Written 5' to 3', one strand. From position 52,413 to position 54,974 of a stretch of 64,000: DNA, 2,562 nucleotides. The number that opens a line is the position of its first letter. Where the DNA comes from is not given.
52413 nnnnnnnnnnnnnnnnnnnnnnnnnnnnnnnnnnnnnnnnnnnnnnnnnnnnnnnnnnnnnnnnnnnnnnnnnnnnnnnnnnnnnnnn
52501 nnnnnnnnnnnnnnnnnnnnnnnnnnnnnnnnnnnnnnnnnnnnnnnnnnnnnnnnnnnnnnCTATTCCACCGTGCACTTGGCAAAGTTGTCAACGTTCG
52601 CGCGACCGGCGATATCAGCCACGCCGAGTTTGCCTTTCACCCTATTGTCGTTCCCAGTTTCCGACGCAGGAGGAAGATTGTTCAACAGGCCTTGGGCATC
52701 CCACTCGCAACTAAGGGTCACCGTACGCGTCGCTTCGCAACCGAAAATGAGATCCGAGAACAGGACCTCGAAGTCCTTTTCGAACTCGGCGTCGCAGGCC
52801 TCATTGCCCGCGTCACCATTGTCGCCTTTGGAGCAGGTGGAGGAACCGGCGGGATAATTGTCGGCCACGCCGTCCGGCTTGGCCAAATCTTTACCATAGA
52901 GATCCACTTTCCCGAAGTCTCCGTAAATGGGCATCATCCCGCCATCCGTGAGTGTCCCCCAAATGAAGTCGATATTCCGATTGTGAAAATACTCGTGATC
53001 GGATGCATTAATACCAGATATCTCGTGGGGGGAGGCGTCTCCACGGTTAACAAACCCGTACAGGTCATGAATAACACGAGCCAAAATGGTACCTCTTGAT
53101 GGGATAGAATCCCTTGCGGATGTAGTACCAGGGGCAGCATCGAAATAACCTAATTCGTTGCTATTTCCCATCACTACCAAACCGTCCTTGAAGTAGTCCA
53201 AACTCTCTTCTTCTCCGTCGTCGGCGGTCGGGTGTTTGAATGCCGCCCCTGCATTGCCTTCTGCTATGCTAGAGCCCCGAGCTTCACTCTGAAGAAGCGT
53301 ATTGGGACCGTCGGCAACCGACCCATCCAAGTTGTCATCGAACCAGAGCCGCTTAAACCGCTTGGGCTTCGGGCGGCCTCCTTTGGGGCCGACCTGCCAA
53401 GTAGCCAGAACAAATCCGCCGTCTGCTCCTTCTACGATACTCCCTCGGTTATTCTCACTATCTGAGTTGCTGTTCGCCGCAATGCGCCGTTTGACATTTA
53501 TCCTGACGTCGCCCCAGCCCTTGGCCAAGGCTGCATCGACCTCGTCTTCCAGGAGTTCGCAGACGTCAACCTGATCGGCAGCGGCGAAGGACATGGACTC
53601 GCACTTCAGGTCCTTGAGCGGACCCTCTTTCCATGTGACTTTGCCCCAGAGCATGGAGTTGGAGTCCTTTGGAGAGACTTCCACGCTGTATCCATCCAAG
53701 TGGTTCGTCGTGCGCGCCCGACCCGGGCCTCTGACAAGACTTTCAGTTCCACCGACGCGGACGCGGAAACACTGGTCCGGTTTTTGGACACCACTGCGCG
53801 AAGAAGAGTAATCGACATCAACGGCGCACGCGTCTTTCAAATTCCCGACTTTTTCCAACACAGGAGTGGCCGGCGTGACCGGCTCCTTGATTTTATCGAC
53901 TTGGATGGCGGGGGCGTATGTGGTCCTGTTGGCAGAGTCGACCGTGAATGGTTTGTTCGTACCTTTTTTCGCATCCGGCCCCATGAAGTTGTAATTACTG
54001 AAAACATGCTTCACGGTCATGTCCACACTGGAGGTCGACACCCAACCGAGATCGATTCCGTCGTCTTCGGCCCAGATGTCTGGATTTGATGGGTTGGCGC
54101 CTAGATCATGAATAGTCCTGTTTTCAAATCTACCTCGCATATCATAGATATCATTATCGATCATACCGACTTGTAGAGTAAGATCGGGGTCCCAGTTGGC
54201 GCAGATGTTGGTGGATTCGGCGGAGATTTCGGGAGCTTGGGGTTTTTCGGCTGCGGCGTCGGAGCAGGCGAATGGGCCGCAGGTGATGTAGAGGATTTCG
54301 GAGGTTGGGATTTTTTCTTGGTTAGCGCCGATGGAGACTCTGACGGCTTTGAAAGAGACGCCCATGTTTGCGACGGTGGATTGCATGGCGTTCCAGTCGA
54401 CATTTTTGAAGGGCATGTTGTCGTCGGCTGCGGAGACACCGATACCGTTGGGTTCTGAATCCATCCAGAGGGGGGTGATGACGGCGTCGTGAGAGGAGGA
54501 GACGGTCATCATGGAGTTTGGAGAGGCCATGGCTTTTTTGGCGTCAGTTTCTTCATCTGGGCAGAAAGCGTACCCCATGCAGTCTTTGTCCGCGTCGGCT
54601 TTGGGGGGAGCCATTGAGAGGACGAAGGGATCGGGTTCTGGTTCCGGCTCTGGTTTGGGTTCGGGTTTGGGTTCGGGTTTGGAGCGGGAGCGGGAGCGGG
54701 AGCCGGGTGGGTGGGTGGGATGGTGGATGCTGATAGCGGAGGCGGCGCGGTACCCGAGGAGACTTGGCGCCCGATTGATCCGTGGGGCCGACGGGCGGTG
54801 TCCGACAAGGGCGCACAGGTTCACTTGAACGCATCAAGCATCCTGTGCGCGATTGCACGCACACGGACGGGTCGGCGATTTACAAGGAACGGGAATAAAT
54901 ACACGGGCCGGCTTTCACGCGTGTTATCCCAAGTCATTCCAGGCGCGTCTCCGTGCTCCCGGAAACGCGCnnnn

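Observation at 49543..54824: Candidate recombinational variable-lipoprotein system: expressed gene plus inverted 5'-truncated paralog sharing a perfect 532-bp recombination arm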

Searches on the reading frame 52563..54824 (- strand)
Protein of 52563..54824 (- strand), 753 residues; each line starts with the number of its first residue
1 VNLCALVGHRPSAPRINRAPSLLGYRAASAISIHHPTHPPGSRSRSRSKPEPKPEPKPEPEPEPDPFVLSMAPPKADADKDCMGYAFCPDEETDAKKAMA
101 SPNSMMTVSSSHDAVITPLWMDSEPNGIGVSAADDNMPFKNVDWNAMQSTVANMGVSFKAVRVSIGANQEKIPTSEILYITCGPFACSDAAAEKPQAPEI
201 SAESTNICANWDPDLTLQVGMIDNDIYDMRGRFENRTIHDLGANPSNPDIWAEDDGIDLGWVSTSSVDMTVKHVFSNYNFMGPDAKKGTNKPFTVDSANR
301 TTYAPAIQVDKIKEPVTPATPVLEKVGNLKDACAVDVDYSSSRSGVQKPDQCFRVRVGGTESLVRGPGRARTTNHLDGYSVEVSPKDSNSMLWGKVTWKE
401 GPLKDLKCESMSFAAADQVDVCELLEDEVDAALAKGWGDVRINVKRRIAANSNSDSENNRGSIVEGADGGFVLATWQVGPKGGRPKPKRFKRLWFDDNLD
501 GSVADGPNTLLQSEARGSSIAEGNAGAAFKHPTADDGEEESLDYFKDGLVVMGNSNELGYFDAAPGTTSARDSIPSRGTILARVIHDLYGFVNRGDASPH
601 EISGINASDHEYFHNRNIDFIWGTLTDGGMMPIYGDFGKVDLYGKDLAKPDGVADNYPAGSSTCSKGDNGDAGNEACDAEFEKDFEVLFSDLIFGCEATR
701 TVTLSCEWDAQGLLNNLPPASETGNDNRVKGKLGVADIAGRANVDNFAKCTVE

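Call 7: search_protein_families(library=pfam, proteins=[window:52563-54824:-], max_evalue=0.1)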
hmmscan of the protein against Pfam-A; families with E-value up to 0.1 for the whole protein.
window:52563-54824:- (753 aa): 1 family
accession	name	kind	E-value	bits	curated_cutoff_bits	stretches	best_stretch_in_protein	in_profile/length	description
PF05887.16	Trypan_PARP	-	0.035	14.5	100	1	44-66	87-109/134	Procyclic acidic repetitive protein (PARP)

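Call 8: search_protein_families(library=ncbifam, proteins=[window:52563-54824:-], max_evalue=0.1)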
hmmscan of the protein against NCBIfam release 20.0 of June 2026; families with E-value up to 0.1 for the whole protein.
window:52563-54824:- (753 aa): 1 family
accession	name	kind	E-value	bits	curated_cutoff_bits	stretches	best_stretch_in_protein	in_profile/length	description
NF033845.1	MSCRAMM_ClfB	exception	0.02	12.8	999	1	29-86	539-596/871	MSCRAMM family adhesin clumping factor ClfB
